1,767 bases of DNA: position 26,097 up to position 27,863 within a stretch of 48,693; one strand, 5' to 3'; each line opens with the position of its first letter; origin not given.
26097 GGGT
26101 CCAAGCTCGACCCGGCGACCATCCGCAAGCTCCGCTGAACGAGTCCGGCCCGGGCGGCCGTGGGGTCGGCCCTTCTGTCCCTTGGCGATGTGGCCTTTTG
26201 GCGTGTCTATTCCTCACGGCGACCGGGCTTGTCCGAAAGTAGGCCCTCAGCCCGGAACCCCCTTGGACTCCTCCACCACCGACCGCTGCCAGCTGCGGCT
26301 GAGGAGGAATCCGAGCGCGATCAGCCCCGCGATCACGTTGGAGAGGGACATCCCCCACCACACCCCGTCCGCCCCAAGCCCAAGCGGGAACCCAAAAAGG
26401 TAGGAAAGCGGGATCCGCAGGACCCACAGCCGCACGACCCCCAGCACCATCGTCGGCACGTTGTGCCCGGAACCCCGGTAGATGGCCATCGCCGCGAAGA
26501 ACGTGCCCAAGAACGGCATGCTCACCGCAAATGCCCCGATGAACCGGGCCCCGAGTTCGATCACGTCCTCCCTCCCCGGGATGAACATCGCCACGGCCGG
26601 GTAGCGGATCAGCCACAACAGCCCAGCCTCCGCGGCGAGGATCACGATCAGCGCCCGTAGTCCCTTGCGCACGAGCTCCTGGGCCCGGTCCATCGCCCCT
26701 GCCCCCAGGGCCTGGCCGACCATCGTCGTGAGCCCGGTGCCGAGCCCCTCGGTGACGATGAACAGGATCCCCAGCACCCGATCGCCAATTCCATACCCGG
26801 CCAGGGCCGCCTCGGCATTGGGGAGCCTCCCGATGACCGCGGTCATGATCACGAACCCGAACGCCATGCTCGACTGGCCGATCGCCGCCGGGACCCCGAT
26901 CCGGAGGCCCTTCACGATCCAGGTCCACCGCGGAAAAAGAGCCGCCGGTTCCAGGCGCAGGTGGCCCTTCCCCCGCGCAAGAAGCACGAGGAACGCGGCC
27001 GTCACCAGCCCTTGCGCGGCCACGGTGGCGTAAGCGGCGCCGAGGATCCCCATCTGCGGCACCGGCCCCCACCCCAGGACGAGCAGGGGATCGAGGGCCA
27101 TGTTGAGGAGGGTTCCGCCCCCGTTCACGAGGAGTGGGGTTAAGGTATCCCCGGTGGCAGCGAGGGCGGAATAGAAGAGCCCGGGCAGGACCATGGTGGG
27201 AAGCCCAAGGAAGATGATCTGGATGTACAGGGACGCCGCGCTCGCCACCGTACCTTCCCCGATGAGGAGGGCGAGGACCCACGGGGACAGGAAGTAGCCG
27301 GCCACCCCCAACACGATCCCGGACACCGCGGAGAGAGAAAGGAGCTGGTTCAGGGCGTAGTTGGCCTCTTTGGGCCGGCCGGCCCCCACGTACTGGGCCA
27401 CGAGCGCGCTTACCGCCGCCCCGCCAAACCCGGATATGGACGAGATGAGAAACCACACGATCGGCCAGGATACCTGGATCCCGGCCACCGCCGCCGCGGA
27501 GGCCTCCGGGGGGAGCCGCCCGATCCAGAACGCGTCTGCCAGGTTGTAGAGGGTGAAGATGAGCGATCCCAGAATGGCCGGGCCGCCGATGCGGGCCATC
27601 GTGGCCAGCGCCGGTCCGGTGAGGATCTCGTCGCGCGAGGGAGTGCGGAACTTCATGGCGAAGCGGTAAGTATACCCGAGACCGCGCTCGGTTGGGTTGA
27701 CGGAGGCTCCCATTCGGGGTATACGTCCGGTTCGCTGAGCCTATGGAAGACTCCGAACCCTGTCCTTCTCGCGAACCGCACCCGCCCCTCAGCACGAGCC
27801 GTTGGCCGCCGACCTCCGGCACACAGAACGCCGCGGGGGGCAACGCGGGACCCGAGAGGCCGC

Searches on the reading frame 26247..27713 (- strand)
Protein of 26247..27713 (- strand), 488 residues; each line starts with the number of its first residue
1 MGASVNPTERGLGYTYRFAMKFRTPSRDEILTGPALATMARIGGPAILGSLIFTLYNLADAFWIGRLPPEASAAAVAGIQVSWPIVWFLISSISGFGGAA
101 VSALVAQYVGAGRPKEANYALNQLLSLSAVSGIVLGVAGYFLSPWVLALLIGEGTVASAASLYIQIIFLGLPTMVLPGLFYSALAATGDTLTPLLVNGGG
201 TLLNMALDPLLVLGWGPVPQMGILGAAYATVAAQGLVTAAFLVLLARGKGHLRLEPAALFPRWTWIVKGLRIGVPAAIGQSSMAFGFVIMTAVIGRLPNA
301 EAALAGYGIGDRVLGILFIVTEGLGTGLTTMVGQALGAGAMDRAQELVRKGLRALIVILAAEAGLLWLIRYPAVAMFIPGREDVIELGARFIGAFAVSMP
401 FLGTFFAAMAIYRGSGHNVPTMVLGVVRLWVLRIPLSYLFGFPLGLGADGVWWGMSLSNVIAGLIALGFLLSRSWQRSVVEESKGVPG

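Call 69: search_protein_families(library=pfam, proteins=[window:26247-27713:-], max_evalue=0.001)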
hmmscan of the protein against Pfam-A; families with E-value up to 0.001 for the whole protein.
window:26247-27713:- (488 aa): 1 family
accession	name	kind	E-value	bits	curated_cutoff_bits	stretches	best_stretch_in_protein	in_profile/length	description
PF01554.23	MatE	-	9.2e-56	188.4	24.9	2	45-210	1-161/161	MatE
